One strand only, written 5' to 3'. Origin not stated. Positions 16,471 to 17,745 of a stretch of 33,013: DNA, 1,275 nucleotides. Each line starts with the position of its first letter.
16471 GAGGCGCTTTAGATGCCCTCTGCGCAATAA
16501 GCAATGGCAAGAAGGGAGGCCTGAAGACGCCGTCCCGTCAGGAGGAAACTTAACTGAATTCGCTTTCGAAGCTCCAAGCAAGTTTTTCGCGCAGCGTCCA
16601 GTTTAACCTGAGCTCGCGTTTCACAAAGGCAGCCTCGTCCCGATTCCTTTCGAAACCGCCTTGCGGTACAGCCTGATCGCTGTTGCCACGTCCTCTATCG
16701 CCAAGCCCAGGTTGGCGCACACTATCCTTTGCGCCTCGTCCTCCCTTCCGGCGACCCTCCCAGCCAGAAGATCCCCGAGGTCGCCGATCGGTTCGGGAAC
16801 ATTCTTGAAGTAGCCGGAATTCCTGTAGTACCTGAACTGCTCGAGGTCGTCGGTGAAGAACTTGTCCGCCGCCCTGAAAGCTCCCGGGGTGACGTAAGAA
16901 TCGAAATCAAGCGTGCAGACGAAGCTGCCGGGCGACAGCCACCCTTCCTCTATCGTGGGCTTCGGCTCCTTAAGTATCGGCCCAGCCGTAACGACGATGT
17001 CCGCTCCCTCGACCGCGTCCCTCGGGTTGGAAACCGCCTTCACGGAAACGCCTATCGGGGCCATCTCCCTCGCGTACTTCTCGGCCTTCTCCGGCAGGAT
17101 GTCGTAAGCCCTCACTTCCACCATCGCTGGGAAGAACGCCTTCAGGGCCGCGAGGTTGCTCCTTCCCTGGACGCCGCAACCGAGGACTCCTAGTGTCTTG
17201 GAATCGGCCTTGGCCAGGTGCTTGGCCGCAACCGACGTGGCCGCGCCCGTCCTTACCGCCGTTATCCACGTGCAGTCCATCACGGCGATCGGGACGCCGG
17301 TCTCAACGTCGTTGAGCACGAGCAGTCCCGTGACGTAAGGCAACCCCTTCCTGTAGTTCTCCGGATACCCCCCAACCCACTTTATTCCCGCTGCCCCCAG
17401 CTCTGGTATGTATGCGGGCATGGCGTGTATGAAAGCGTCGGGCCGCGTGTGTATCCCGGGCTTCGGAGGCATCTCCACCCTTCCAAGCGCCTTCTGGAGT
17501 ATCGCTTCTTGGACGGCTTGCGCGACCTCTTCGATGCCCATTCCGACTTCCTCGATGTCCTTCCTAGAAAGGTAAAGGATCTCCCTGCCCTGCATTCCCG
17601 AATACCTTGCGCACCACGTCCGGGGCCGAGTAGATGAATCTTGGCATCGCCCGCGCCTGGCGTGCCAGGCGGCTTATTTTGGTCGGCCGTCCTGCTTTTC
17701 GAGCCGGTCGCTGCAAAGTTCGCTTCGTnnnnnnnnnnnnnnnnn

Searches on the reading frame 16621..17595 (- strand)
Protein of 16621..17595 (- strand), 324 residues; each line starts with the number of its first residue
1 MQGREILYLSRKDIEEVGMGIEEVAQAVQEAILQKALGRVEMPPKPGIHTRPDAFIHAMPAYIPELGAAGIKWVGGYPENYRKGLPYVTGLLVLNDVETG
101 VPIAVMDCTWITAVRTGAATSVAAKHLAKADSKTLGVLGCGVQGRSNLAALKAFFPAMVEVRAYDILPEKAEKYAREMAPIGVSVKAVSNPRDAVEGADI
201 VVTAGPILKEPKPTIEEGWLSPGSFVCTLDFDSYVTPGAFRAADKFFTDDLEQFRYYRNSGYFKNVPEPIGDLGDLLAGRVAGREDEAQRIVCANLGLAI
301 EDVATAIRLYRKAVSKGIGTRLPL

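Call 3: search_protein_families(library=pfam, proteins=[window:16621-17595:-], max_evalue=1)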
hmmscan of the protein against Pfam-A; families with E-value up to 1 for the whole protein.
window:16621-17595:- (324 aa): 6 families
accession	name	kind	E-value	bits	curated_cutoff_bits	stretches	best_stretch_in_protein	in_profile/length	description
PF02423.21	OCD_Mu_crystall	-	1.9e-72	244.3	24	1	12-316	9-313/314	Ornithine cyclodeaminase/mu-crystallin family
PF02826.25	2-Hacid_dh_C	-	0.004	17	25.1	1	114-216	18-110/178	D-isomer specific 2-hydroxyacid dehydrogenase, NAD binding domain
PF03807.23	F420_oxidored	-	0.022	15.8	21.6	1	135-206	2-68/94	NADP oxidoreductase coenzyme F420-dependent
PF03446.21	NAD_binding_2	-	0.037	14.5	21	1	135-203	2-61/161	NAD binding domain of 6-phosphogluconate dehydrogenase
PF01262.27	AlaDh_PNT_C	-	0.06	13.2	23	1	135-214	31-109/214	Alanine dehydrogenase/PNT, C-terminal domain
PF07859.19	Abhydrolase_3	-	0.16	12.1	25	1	150-188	161-199/210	alpha/beta hydrolase fold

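Call 4: search_protein_families(library=ncbifam, proteins=[window:16621-17595:-], max_evalue=1)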
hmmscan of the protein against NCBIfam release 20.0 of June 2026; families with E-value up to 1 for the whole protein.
window:16621-17595:- (324 aa): 16 families
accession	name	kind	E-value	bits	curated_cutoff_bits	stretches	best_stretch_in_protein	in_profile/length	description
TIGR02371.1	ala_DH_arch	equivalog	4.7e-66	223.1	409.15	1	5-322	1-322/325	alanine dehydrogenase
TIGR03944.1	dehyd_SbnB_fam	equivalog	1.5e-53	181.9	326.9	1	7-323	2-325/327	2,3-diaminopropionate biosynthesis protein SbnB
NF006379.0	PRK08618.1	equivalog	1.1e-47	162.9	417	1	7-322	2-324/326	ornithine cyclodeaminase family protein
NF004848.0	PRK06199.1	subfamily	2.5e-44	151.9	362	2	51-227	73-256/379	tyramine oxidase subunit B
NF006141.0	PRK08291.1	equivalog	3.1e-42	144.7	408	1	6-320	4-326/330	cyclodeaminase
TIGR02992.1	ectoine_eutC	equivalog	3.5e-37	128.2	471.65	1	9-320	4-323/326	ectoine utilization protein EutC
NF005762.1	PRK07589.1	equivalog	1.4e-33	116.3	350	1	43-322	42-318/334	ornithine cyclodeaminase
NF004793.0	PRK06141.1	equivalog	2.1e-33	115.6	322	2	54-226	48-215/314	bifunctional Delta(1)-pyrroline-2-carboxylate/Delta(1)-piperideine-2-carboxylate reductase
NF005296.0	PRK06823.1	equivalog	1.8e-27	96.1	438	1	20-310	14-310/315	ornithine cyclodeaminase family protein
NF005603.0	PRK07340.1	equivalog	8.7e-25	87.6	266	1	23-205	20-198/307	delta(1)-pyrroline-2-carboxylate reductase family protein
NF045643.1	ImmsucRedBhcD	equivalog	3.4e-24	85.8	500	1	68-322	63-319/321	iminosuccinate reductase BhcD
NF045512.1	PyrPipCarbRedLhpI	equivalog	1.7e-20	73.4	400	1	22-204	15-192/298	bifunctional Delta(1)-pyrroline-2-carboxylate/Delta(1)-piperideine-2-carboxylate reductase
NF005011.0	PRK06407.1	subfamily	1.7e-11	43.9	337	1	6-203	2-189/302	ornithine cyclodeaminase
TIGR03911.1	pyrrolys_PylD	equivalog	0.013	14.7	150.05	1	115-206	127-212/266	3-methylornithyl-N6-L-lysine dehydrogenase PylD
NF005106.0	PRK06545.1-4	equivalog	0.22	10.7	569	1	137-208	6-72/363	prephenate dehydrogenase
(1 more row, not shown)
